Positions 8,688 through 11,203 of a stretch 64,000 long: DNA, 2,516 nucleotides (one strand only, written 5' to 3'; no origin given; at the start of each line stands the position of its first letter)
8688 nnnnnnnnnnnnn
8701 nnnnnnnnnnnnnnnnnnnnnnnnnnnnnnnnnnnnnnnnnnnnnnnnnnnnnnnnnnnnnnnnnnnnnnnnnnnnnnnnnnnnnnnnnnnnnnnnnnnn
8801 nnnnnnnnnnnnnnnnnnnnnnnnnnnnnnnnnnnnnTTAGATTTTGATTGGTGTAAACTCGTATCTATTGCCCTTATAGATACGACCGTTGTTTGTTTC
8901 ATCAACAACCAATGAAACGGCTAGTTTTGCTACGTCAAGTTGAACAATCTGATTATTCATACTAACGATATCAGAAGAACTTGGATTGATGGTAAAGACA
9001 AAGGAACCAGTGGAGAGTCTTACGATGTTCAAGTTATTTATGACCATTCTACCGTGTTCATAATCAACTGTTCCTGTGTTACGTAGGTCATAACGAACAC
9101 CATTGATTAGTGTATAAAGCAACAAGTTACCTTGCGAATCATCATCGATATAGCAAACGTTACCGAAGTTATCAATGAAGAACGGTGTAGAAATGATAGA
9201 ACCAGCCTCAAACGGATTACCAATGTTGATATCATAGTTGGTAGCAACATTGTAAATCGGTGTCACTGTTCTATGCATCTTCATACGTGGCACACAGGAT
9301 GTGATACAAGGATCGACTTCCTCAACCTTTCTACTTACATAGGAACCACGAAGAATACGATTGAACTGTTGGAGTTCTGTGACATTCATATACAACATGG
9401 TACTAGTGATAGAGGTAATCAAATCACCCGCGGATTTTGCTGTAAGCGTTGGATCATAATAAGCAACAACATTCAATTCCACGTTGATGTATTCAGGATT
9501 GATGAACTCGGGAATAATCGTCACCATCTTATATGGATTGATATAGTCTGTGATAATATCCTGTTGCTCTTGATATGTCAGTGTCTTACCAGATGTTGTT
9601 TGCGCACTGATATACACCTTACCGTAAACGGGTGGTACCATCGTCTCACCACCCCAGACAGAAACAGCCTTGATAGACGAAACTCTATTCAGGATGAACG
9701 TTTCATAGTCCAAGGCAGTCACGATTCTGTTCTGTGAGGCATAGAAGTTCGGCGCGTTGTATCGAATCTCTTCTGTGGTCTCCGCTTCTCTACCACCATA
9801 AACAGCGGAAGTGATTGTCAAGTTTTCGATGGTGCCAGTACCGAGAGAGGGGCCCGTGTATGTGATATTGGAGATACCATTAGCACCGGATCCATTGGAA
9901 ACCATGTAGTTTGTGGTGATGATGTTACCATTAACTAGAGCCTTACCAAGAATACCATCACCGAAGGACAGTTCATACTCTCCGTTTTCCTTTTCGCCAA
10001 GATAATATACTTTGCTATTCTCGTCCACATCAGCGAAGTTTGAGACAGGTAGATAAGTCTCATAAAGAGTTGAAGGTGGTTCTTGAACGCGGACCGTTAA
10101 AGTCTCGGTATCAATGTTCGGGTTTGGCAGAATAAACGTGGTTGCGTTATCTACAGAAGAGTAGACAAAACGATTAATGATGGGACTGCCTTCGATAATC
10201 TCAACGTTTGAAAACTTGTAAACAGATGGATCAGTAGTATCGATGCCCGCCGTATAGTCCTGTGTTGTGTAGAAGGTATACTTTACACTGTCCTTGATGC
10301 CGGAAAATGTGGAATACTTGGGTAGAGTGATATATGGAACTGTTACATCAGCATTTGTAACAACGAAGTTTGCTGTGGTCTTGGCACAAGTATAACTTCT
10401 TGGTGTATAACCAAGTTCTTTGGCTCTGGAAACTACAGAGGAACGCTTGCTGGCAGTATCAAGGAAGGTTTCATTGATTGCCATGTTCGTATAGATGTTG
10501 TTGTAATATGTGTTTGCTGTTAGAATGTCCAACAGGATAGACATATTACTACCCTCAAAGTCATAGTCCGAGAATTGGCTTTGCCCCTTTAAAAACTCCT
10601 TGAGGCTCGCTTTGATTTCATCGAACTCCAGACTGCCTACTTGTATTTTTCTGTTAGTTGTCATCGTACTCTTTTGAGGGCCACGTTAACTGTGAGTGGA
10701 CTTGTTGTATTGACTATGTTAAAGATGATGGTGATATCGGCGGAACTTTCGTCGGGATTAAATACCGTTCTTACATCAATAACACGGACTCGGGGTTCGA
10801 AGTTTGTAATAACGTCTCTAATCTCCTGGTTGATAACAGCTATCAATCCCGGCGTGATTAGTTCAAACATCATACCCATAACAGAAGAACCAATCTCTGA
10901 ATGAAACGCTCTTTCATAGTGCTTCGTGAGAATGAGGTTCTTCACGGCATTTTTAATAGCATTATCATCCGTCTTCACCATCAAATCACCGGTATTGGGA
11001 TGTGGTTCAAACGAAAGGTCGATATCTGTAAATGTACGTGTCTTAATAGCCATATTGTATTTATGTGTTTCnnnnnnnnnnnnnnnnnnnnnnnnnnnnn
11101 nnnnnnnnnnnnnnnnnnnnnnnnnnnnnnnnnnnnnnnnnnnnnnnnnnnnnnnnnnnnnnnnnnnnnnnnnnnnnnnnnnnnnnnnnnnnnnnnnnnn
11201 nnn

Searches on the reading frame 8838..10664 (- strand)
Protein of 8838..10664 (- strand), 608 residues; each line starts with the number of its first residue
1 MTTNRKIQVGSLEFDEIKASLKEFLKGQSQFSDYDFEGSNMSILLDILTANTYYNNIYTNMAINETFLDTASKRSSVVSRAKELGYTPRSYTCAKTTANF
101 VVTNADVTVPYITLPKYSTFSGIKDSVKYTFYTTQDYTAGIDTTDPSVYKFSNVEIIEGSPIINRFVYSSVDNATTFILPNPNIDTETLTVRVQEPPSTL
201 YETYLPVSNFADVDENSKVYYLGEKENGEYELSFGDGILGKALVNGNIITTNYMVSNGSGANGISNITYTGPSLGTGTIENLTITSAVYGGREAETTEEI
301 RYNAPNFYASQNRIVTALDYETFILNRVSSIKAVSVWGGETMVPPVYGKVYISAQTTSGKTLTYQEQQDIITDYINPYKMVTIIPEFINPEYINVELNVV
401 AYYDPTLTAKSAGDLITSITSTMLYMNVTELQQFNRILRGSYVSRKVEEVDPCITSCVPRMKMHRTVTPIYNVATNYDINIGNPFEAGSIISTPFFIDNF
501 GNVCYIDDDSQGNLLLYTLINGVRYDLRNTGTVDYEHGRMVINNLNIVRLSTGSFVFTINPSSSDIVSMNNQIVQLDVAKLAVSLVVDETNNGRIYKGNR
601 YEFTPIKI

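Call 23: search_protein_families(library=phrogs, proteins=[window:8838-10664:-], max_evalue=0.00001)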
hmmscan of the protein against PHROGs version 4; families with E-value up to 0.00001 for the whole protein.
window:8838-10664:- (608 aa): 5 families
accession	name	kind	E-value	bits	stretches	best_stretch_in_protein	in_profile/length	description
phrog_219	-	tail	3.1e-158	529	1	8-583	5-591/598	baseplate wedge subunit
phrog_1369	-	tail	1.6e-18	67.7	1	15-338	6-315/489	baseplate protein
phrog_6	-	tail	2.5e-16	60.4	1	13-411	71-335/548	baseplate wedge subunit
phrog_24789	-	tail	2.8e-15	55.8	2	291-356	293-357/1214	baseplate protein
phrog_10646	-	tail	2e-13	50.3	1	5-99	24-119/1142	baseplate wedge subunit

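Call 75: search_dna_similar(query=window:8838-10664:-, collection=phages, mode=protein, max_rows=12)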
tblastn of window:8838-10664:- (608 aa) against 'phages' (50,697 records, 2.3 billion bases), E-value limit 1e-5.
Records with a match: 2451; places in all: 2458; records where one place covers at least 80% of the query: 1102.
Best place of each record, by identity: <60% 2451.
By first word of the organism name: Escherichia 633; Synechococcus 374; Klebsiella 319; Salmonella 192; Vibrio 132; Shigella 89; Aeromonas 79; Acinetobacter 71; Cyanophage 61; Enterobacter 59; and 51 more.
By host as written in the record: - 445; Escherichia coli 269; Klebsiella pneumoniae 110; Synechococcus 107; Synechococcus sp. 38; Escherichia coli O157:H7 35; Salmonella enterica 29; Synechococcus sp. WH7803 28; and 538 more.
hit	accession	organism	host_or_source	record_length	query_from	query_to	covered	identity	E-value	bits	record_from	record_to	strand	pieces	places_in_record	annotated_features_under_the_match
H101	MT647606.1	Pelagibacter phage Mosig EXVC030M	Candidatus Pelagibacter ubique HTCC1062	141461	6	604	99%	36.9%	3e-93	320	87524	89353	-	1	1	putative baseplate J domain protein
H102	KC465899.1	Pelagibacter phage HTVC008M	Candidatus Pelagibacter ubique HTCC1062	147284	1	589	97%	37.3%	4e-104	351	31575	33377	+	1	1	baseplate wedge | base plate wedge subunit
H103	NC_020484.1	Pelagibacter phage HTVC008M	Candidatus Pelagibacter ubique HTCC1062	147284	1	589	97%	37.3%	4e-104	351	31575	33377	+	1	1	baseplate wedge subunit (x2)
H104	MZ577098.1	Methylophilales phage Melnitz-3 EXVC039M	Methylophilales_sp._H5P1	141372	6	601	98%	35.4%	2e-93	320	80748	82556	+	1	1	baseplate wedge subunit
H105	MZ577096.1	Methylophilales phage Melnitz-2 EXVC040M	Methylophilales_sp._H5P1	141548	6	601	98%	35.4%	2e-93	320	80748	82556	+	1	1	baseplate wedge subunit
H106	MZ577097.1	Methylophilales phage Melnitz EXVC044M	Methylophilales_sp._H5P1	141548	6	601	98%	35.4%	2e-93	320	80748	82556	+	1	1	baseplate wedge subunit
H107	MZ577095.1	Methylophilales phage Melnitz-1 EXVC043M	Methylophilales_sp._H5P1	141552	6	601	98%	35.4%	2e-93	320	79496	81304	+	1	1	baseplate wedge subunit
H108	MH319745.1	Marine virus AG-345-E15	single cell amplified by WGA-X; seawater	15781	12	601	97%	34.1%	4e-79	279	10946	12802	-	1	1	record has no annotation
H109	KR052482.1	Sinorhizobium phage phiN3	Sinorhizobium meliloti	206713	12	585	94%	34.7%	4e-79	279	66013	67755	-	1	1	baseplate wedge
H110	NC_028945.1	Sinorhizobium phage phiN3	Sinorhizobium meliloti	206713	12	585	94%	34.7%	4e-79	279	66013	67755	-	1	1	baseplate wedge subunit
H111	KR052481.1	Sinorhizobium phage phiM19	Sinorhizobium meliloti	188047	12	585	94%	34.7%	4e-79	278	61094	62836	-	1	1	baseplate wedge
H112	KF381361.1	Sinorhizobium phage phiM12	Sinorhizobium meliloti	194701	12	585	94%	34.7%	4e-79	278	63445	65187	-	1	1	baseplate wedge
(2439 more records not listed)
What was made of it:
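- Tried and rejected: The best gp6 match is about 37% aa identity to Pelagibacter myophages (call 75).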

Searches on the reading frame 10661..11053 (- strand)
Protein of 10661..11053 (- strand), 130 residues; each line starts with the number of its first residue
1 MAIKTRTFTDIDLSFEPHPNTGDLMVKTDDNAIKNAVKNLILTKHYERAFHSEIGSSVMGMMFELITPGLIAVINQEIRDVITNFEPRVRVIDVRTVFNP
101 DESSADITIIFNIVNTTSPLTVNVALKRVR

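Call 23: search_protein_families(library=phrogs, proteins=[window:10661-11053:-], max_evalue=0.00001)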
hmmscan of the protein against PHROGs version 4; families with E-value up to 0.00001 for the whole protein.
window:10661-11053:- (130 aa): 2 families
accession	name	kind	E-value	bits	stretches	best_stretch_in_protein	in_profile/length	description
phrog_261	-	tail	5.6e-42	145.5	1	4-129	18-144/312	baseplate wedge subunit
phrog_43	-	tail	5.7e-14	52.9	1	25-127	14-117/126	baseplate wedge subunit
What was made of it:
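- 10661..11053 (-): gp25-like baseplate wedge gene immediately downstream. PHROG 261 at 5.6e-42 (call 23).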
